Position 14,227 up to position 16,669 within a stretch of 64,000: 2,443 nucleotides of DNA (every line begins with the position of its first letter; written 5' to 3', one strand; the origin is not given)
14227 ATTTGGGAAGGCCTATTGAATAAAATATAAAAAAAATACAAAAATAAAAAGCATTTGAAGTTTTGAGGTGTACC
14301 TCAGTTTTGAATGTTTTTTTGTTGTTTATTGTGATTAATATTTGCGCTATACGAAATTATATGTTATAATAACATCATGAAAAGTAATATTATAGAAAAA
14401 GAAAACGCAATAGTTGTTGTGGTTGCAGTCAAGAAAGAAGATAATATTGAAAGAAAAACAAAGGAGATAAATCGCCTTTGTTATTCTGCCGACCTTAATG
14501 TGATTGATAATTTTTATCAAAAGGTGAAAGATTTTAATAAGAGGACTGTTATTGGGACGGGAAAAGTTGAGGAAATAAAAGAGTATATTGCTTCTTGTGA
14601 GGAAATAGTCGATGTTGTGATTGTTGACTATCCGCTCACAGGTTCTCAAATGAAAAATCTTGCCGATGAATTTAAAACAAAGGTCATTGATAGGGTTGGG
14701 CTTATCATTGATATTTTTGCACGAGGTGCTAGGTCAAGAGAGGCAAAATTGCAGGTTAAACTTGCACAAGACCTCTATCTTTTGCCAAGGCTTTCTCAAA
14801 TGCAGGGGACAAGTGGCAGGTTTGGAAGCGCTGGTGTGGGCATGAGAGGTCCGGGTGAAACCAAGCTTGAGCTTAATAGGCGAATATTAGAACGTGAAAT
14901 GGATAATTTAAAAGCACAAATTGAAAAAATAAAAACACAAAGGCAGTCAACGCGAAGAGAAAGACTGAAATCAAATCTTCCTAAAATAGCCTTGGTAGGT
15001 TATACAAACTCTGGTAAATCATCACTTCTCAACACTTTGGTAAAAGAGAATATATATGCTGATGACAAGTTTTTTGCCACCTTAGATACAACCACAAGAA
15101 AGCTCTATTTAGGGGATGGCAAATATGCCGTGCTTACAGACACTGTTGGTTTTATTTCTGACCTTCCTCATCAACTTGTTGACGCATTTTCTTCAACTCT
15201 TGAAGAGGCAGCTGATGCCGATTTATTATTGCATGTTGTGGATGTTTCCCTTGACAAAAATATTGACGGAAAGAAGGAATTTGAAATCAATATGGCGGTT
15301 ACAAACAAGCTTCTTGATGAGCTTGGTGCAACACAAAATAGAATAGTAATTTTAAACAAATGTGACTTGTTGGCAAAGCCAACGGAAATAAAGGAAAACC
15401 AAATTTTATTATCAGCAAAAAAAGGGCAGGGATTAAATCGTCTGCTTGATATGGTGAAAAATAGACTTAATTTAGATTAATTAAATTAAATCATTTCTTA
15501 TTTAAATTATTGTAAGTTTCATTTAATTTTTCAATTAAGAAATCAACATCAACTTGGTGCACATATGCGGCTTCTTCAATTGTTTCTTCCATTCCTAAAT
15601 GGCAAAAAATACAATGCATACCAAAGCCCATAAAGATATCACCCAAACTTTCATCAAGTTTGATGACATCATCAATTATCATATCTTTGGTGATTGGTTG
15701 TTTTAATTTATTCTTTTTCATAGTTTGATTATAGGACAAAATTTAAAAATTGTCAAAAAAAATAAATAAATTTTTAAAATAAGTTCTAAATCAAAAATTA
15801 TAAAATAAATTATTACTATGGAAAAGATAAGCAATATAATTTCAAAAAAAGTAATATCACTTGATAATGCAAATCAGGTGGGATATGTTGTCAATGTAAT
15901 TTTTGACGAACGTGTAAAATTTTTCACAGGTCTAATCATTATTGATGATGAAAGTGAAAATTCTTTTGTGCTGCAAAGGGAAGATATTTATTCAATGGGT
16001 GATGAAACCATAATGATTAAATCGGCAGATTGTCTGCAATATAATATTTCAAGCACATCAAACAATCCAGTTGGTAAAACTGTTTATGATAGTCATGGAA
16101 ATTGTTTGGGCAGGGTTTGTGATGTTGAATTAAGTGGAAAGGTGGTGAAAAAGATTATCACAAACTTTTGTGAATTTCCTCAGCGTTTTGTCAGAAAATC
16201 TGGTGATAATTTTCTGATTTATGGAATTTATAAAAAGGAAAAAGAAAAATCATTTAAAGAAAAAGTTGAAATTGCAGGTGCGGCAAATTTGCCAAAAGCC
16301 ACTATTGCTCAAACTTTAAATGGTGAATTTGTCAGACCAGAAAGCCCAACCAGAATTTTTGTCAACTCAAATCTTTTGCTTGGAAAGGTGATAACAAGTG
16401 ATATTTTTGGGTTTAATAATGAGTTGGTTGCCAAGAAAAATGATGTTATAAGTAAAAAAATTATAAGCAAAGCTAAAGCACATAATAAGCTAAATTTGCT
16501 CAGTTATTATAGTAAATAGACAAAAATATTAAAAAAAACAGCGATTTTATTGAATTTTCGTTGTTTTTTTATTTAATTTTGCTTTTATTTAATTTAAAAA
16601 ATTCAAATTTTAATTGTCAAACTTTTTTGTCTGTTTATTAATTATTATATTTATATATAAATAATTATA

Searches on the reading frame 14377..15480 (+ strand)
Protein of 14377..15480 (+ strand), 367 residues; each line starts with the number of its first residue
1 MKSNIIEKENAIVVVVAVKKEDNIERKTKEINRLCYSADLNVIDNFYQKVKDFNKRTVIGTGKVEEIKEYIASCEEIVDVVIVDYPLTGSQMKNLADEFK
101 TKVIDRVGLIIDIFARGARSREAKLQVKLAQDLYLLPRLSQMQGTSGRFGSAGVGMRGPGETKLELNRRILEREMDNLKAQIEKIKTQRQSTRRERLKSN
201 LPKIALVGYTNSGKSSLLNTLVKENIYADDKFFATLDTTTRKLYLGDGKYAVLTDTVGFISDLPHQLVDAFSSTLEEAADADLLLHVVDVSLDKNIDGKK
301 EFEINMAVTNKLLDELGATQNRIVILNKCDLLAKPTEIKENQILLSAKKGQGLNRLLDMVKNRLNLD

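Call 14: find_encoding_contigs(protein=window:14377-15480:+, flank=3000, max_places=10)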
Protein window:14377-15480:+ (367 aa): no gene with exactly this product is on record in the collection.
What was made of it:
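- Tried and rejected: The exact look-up of HflX was not on record (call 14).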

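Call 15: find_related_loci(query=window:14377-15477:+, collection=genome_contigs, flank=5000)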
Query window:14377-15477:+ (367 aa) in genome_contigs; peptide patterns used: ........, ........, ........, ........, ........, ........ (x = any residue, [..] = any of these).
253 stretches matched a pattern; 67 encode a relative of the query (tblastn E <= 1e-3); 67 distinct loci.
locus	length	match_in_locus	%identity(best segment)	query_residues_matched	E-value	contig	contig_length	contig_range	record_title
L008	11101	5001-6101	92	1-367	0e+0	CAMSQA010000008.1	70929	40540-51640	MAG TPA_asm: uncultured Clostridia bacterium isolate ERR9465718_bin.4_metawrap_v1.3_MAG genome assembly, contig: NODE.36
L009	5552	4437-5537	90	1-367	0e+0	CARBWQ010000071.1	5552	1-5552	MAG TPA_asm: uncultured Eubacteriales bacterium isolate MGBC121240 genome assembly, contig: MGBC121240.71, whole genome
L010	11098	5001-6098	93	1-366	0e+0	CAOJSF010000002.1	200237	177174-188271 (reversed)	MAG TPA_asm: uncultured Clostridia bacterium isolate SRR15604559_bin.67_metawrap_v1.3_MAG genome assembly, contig: NODE.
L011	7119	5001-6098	86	1-366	0e+0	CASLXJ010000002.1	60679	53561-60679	MAG: uncultured bacterium isolate 8-6_110307.18_1677752973 genome assembly, contig: NODE_144_length_60679_cov_4.095556,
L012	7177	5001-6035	86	22-366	0e+0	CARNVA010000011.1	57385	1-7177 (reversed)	MAG TPA_asm: uncultured Eubacteriales bacterium isolate MGBC144555 genome assembly, contig: MGBC144555.11, whole genome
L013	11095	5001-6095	81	1-365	0e+0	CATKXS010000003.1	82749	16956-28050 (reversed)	MAG TPA_asm: uncultured Clostridia bacterium isolate MGG03635_1680015435 genome assembly, contig: ERR2844015_972, whole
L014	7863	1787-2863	77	8-366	0e+0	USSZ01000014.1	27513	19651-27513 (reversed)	uncultured Clostridiales bacterium isolate UMGS2054 genome assembly, contig: NODE_119_length_27513_cov_3.450361, whole g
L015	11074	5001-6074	78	7-364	0e+0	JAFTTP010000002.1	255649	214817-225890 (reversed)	MAG: Clostridia bacterium isolate RGIG4138 Roe_deer_Colon-1__c31687, whole genome shotgun sequence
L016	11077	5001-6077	78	8-366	0e+0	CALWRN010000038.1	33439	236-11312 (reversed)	MAG: uncultured Clostridia bacterium isolate E21__bin145 genome assembly, contig: E21__k127_5588838, whole genome shotgu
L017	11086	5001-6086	77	5-366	0e+0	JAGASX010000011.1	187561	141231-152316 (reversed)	MAG: Clostridia bacterium isolate RGIG8744 Water_deer_Colon-4__c161761, whole genome shotgun sequence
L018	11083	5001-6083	78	6-366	0e+0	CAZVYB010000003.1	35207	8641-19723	MAG TPA_asm: uncultured Lachnospiraceae bacterium isolate SRP315200_co2_729 genome assembly, contig: NODE_642_length_352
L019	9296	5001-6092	76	4-367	0e+0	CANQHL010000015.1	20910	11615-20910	MAG: uncultured Clostridia bacterium isolate Lapin-030__bin48 genome assembly, contig: Lapin-030__NODE_3558_length_20910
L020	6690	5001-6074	74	7-364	0e+0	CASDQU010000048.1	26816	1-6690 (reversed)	uncultured Firmicutes bacterium isolate CO.A26.metabat-bins.279 genome assembly, contig: CO.A26.metabat-bins.279.fa_k141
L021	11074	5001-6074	74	7-364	0e+0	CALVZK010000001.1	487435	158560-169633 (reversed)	MAG: uncultured Clostridia bacterium isolate BRZ_SF__bin122 genome assembly, contig: BRZ_SF__NODE_1_length_487435_cov_13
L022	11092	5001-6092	74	1-364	1e-180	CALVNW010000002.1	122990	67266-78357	MAG: uncultured Clostridia bacterium isolate BRZ_ES__bin107 genome assembly, contig: BRZ_ES__NODE_253_length_122990_cov_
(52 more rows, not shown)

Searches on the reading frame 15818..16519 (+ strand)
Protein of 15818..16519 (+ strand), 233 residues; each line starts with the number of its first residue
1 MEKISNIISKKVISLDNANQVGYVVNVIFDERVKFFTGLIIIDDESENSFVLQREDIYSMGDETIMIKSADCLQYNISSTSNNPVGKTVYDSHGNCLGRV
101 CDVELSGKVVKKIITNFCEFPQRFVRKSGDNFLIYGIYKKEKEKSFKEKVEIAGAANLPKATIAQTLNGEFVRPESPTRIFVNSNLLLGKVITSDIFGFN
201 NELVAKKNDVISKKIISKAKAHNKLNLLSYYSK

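Call 30: find_encoding_contigs(protein=window:15818-16519:+, flank=4000, max_places=10)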
Protein window:15818-16519:+ (233 aa): 4 contigs read that carry it; 2 places shown.
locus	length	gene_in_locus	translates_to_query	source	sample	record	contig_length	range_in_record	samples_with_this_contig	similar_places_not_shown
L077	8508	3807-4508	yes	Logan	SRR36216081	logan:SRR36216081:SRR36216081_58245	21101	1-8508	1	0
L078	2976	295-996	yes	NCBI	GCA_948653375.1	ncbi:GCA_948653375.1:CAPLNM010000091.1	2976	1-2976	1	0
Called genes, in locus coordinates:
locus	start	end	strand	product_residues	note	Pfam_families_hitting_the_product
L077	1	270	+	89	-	?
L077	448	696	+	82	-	PF12116:SpoIIID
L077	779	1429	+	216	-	-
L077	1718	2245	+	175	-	-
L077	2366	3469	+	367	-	PF13167:GTP-bdg_N, PF16360:GTP-bdg_M, PF01926:MMR_HSR1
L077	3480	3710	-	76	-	PF08984:DUF1858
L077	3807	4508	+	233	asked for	PF05239:PRC (faint)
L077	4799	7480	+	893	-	PF01935:DUF87, PF12846:AAA_10, PF19044:P-loop_TraG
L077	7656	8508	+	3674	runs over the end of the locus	-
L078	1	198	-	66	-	?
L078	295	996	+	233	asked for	PF05239:PRC (faint)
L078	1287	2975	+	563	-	?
